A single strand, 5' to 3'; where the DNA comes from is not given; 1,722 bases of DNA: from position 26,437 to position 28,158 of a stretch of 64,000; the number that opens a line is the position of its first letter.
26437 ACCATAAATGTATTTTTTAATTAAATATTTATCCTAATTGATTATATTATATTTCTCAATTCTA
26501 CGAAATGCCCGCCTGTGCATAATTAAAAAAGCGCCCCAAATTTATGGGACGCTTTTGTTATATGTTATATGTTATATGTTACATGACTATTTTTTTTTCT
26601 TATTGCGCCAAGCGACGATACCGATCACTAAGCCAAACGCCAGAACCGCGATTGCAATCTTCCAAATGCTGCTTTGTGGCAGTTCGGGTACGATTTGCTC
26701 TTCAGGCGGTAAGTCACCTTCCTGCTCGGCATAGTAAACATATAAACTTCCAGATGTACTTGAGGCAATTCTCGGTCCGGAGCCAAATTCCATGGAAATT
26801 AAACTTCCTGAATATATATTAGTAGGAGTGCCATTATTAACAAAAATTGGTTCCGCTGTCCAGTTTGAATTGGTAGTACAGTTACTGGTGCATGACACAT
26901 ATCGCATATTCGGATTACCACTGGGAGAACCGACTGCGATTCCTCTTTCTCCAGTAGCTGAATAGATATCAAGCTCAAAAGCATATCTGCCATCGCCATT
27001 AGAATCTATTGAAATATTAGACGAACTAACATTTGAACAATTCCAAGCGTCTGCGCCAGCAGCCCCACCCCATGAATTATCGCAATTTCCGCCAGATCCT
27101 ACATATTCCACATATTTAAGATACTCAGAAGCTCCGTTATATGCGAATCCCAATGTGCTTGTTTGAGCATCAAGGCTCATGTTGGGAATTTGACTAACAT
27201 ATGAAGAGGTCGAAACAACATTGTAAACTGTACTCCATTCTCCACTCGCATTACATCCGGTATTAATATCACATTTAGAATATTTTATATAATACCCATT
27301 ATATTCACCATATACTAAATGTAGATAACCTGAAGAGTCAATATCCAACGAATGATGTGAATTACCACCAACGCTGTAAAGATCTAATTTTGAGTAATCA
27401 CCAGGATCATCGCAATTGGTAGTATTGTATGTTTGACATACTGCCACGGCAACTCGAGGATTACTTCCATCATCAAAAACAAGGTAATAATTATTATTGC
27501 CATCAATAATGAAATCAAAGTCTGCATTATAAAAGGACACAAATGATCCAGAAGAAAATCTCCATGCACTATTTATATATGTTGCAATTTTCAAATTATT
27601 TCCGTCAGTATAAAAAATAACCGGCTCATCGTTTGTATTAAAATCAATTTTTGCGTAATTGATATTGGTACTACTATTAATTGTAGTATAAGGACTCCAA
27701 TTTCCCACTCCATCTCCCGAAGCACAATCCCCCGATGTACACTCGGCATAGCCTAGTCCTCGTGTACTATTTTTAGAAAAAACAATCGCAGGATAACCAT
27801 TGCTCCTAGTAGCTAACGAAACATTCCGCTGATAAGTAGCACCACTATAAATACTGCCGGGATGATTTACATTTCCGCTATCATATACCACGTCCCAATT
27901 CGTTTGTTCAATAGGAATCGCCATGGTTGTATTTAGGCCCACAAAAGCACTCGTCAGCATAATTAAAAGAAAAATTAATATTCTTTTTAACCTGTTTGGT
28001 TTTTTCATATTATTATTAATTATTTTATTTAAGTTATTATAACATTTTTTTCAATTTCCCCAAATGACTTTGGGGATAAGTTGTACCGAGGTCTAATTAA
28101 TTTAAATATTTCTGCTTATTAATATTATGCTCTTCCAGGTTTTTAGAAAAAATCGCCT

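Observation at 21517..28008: Sortase next to a tandem array of three paralogous Cys-rich surface proteins with a non-LPXTG tripartite C-terminal signal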

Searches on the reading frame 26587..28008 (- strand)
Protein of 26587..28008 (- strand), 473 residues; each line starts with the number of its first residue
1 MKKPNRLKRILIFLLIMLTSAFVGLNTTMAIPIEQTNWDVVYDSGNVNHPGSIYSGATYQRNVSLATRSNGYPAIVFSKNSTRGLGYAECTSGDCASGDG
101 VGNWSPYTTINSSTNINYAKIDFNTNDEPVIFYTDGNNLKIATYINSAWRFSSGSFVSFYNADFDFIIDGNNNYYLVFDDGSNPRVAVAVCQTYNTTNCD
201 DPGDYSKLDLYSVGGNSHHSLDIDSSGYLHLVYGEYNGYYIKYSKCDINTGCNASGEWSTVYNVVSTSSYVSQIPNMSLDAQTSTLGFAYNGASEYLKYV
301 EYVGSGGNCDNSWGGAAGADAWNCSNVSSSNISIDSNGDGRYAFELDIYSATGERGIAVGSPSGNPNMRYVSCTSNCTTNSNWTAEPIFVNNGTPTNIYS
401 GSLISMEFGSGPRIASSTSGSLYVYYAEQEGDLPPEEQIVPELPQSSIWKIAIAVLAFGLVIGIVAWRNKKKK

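Call 4: search_protein_families(library=ncbifam, proteins=[window:26587-28008:-], max_evalue=1)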
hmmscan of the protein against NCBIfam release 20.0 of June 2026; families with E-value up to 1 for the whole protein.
window:26587-28008:- (473 aa): 0 families

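Call 5: search_protein_families(library=pfam, proteins=[window:26587-28008:-], max_evalue=1)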
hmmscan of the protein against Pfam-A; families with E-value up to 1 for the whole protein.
window:26587-28008:- (473 aa): 0 families

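Call 10: find_homologous_proteins(query=window:26587-28008:-, max_evalue=0.001)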
Query window:26587-28008:- (473 aa): 4 proteins with E <= 0.001 among 8000 candidates.
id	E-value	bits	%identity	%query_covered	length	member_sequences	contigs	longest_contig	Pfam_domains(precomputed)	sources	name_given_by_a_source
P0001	0.0e+0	1077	100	100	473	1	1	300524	-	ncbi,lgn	-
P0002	3.9e-70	255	37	99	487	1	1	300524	-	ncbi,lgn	-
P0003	9.4e-38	148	30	99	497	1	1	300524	-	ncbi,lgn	-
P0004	8.1e-32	129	30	99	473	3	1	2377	-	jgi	jgi:hypothetical protein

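Call 13: find_encoding_contigs(protein=P0004, flank=10000)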
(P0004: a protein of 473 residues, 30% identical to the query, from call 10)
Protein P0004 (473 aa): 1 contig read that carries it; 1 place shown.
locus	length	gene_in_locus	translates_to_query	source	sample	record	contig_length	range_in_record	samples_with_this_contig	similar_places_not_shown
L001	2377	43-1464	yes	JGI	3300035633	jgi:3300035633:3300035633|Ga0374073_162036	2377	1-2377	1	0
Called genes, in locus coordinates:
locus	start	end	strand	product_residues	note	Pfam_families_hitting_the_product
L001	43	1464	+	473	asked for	-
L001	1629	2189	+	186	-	PF00466:Ribosomal_L10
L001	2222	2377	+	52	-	?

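Call 33: predict_structure(alignment_id=A3)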
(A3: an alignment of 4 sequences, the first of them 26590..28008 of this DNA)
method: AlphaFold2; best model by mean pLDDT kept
length: 473 residues; sequences in the alignment: 4
mean_pLDDT: 66.2   pTM: 0.71
mean pLDDT of the five models: 66.2, 66.1, 58.6, 54.2, 53.4
residues with pLDDT >= 90: 17; 70-90: 222; 50-70: 131; < 50: 103
segments of 3 or more residues with pLDDT < 50: 1-3, 19-35, 43-50, 57-60, 305-307, 310-341, 363-366, 391-402, 434-447
pLDDT, mean of each block of 10 residues (from residue 1): 54 60 34 53 42 50 80 81 76 67 71 79 90 84 85 70 80 87 75 75 84 66 86 77 86 85 69 69 73 63 52 33 35 40 67 74 57 71 68 39 66 70 69 43 42 72 71 48
secondary structure, 60 per line:
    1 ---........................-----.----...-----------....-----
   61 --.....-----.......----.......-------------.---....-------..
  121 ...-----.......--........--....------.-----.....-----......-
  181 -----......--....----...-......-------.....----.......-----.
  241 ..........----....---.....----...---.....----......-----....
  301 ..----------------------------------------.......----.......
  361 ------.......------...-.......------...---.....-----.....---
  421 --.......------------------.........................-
elements in order: H4-27 E38-40 E52-55 E63-67 E73-79 E84-90 E108-111 E119-123 E129-135 E138-145 E148-151 E164-168 E174-179 E186-191 H194-197 E206-211 E219-223 E228-234 E240-247 E262-266 E277-281 E286-291 E297-302 E343-349 E354-360 E367-373 E384-390 E403-407 E413-417 E423-429 H448-472

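Call 41: search_protein_representatives(alignment_id=A3)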
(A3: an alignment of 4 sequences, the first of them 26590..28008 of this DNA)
Query: 4 sequences, 481 profile positions. Proteins with E-value up to 0.001 (for the whole library): 1148; up to 1e-10: 272; up to 1e-30: 52. The best 150 are listed.
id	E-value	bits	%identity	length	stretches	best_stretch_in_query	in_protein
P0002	2.0e-218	743.0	-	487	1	1-481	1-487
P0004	2.4e-217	739.4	-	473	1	1-480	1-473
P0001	2.1e-214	729.7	-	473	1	3-481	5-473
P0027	2.1e-80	287.8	-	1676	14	114-372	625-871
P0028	1.5e-70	255.3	-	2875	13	109-342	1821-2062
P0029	2.1e-65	238.3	-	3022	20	308-424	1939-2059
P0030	3.4e-61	224.5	-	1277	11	308-377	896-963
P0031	4.8e-60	220.7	-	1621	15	107-170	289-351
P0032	5.0e-58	214.0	-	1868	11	116-201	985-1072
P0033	2.2e-57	211.9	-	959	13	108-168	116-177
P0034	4.1e-56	207.7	-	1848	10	108-205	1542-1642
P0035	5.2e-56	207.3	-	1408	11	126-211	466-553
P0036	2.3e-54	201.9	-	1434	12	306-371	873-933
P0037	8.8e-52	193.4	-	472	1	58-480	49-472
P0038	8.9e-51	190.1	-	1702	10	101-336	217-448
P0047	1.5e-42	162.9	-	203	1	304-480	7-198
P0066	3.6e-34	135.3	-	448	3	159-280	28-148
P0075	3.8e-31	125.3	-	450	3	309-397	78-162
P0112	2.8e-20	89.5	-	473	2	107-286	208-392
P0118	1.8e-19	86.8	-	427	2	6-280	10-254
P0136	4.3e-17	79.0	-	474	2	176-393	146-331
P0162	3.8e-15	72.6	-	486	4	161-277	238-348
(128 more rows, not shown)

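Call 52: find_encoding_contigs(protein=P0001, flank=10000, max_places=4)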
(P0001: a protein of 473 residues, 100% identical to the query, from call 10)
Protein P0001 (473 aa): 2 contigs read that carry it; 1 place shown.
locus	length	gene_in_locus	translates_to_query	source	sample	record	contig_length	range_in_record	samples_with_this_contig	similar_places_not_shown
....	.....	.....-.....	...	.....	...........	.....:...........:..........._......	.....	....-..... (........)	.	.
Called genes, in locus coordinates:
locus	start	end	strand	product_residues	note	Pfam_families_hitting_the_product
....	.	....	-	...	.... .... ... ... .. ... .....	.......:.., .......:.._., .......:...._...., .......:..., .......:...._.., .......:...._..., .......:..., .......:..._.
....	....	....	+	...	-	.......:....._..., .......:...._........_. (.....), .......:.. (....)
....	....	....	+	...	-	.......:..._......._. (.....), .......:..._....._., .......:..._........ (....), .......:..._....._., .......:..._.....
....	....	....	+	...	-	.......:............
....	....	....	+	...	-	-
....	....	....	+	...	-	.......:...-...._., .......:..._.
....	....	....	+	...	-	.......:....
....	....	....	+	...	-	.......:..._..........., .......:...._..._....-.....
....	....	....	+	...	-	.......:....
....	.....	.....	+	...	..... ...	-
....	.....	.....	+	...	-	-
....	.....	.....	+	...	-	-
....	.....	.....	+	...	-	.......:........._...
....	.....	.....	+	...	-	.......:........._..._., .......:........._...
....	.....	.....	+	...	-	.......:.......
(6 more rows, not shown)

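Call 57: find_encoding_contigs(protein=P0075, flank=10000, max_places=3)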
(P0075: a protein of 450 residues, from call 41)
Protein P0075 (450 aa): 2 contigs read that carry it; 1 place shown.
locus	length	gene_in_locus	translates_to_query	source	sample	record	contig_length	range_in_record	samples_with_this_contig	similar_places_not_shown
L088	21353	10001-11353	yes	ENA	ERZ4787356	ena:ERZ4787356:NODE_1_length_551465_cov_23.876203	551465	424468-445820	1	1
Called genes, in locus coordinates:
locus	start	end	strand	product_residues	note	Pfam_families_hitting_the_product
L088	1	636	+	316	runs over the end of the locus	PF00294:PfkB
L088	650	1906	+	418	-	PF05221:AdoHcyase, PF02826:2-Hacid_dh_C, PF00670:AdoHcyase_NAD, PF07991:KARI_N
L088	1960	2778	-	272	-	PF00581:Rhodanese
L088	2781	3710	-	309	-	PF00551:Formyl_trans_N, PF02911:Formyl_trans_C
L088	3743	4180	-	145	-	PF01327:Pep_deformylase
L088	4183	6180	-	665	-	PF17764:PriA_3primeBD, PF04851:ResIII, PF00270:DEAD, PF18319:Zn_ribbon_PriA, PF00271:Helicase_C, PF18074:PriA_C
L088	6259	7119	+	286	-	PF03808:Glyco_tran_WecG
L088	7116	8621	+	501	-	PF00749:tRNA-synt_1c, PF19269:Anticodon_2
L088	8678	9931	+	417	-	PF01551:Peptidase_M23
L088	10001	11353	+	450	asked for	-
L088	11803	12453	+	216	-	PF00805:Pentapeptide (weak), PF13576:Pentapeptide_3 (faint), PF13599:Pentapeptide_4, PF00805:Pentapeptide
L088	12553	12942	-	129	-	PF01592:NifU_N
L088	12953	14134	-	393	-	PF00266:Aminotran_5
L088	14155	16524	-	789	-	PF00133:tRNA-synt_1, PF09334:tRNA-synt_1g, PF08264:Anticodon_1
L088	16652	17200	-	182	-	PF02805:Ada_Zn_binding (faint)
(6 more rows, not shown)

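Call 58: find_encoding_contigs(protein=P0047, flank=10000, max_places=3)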
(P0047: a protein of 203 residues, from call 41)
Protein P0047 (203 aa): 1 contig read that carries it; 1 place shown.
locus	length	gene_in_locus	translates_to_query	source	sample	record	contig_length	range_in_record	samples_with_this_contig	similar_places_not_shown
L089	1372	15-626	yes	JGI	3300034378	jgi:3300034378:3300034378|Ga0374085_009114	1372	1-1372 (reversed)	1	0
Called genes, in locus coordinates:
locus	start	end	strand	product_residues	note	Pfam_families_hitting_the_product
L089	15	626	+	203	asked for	-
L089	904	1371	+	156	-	?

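Call 63: search_protein_families(library=pfam, proteins=[P0027, P0033, P0066, P0112, P0136, P0162, P0118, P0075], max_evalue=0.01)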
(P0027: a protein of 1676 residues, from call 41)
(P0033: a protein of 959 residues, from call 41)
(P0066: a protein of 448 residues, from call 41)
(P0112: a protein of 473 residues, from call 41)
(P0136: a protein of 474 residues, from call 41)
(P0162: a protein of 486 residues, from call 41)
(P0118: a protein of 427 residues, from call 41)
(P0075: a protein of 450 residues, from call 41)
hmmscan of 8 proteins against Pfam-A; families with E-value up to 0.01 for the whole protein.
P0027 (1676 aa): 3 families
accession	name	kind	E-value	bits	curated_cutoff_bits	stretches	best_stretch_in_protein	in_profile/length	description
PF07494.17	Reg_prop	-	9.6e-06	25.7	20.4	0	741-755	8-21/24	Two component regulator propeller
PF20093.5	DUF6484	-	0.00036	21.6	27.6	0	1098-1122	5-29/61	Domain of unknown function (DUF6484)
PF18938.6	aRib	-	0.0018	18.5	27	0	682-715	34-68/71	Atypical Rib domain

P0033 (959 aa): 3 families
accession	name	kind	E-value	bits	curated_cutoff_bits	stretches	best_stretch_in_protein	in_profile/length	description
PF18938.6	aRib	-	2.3e-07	30.9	27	0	294-324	32-62/71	Atypical Rib domain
PF07189.16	SF3b10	-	1.3e-05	25.6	27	0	211-247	14-50/78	Splicing factor 3B subunit 10 (SF3b10)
PF07963.17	N_methyl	-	0.0081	16.1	21.2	0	9-27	2-20/27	Prokaryotic N-terminal methylation motif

P0066 (448 aa): 1 family
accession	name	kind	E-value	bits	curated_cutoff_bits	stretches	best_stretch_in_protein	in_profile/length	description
PF18938.6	aRib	-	0.0066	16.7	27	0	210-230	40-60/71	Atypical Rib domain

P0112 (473 aa): 0 families

P0136 (474 aa): 4 families
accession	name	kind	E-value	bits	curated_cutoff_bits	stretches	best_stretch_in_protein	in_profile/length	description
PF13205.12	Big_5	-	7.2e-15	56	23.6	1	31-130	4-105/105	Bacterial Ig-like domain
PF15892.11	BNR_4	-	3.2e-09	37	27.3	1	195-308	44-169/272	BNR repeat-containing family member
PF04234.18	CopC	-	3.7e-05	25.1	23.3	1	34-107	4-73/92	CopC domain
PF13088.12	BNR_2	-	0.01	15.7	31.4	0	201-297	121-216/277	BNR repeat-like domain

P0162 (486 aa): 4 families
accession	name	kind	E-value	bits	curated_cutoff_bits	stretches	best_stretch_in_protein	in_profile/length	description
PF13205.12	Big_5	-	1.7e-14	54.9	23.6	1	38-137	3-105/105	Bacterial Ig-like domain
PF15892.11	BNR_4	-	4.3e-06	26.7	27.3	0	330-390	12-76/272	BNR repeat-containing family member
PF11476.16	TgMIC1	-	0.00039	20.6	28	0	140-186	41-91/117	Toxoplasma gondii micronemal protein 1 TgMIC1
PF13540.12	RCC1_2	-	0.0042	17.3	22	0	299-318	3-22/30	Regulator of chromosome condensation (RCC1) repeat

P0118 (427 aa): 3 families
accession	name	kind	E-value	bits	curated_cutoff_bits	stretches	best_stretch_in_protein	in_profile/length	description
PF15892.11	BNR_4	-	1.6e-08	34.7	27.3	0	136-184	209-257/272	BNR repeat-containing family member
PF19461.4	DUF5998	-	0.00012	22.3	25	0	220-240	116-136/179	Family of unknown function (DUF5998)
PF14660.12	DUF4458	-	0.0037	17.8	22.4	0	144-180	60-97/114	Domain of unknown function (DUF4458)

P0075 (450 aa): 0 families

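Call 69: list_cluster_members(proteins=[P0001, P0005, P0008, P0075, P0004])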
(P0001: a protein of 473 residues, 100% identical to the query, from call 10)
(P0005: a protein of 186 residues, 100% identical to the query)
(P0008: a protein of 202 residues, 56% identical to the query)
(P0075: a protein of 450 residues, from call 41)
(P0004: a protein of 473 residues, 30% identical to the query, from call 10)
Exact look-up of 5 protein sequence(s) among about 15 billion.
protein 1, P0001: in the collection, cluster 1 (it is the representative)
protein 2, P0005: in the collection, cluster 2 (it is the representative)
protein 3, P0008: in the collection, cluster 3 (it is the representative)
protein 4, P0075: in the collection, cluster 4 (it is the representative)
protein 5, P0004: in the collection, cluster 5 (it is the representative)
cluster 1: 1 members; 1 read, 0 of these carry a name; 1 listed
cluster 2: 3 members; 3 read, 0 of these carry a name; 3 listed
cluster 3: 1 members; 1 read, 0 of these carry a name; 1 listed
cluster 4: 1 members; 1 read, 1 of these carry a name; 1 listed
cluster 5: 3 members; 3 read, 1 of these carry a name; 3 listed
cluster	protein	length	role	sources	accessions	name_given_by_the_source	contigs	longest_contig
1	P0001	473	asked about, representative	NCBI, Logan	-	-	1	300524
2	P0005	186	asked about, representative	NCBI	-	-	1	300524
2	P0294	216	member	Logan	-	-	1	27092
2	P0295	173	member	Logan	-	-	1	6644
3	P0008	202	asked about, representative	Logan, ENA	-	-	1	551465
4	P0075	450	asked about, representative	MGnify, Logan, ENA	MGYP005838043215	CR=1 FL=1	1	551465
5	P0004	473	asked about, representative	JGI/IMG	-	hypothetical protein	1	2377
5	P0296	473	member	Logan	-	-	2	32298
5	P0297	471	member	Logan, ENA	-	-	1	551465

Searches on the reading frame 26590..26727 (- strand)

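Call 59: search_protein_families(library=ncbifam, proteins=[window:26590-26727:-], max_evalue=10)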
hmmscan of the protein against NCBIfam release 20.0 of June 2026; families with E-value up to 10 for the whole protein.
seq(46 aa): 1 family
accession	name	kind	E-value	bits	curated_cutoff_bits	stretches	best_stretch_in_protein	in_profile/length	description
TIGR01218.1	Gpos_tandem_5TM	subfamily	0.11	12.2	35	1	15-46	90-121/208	tandem five-TM protein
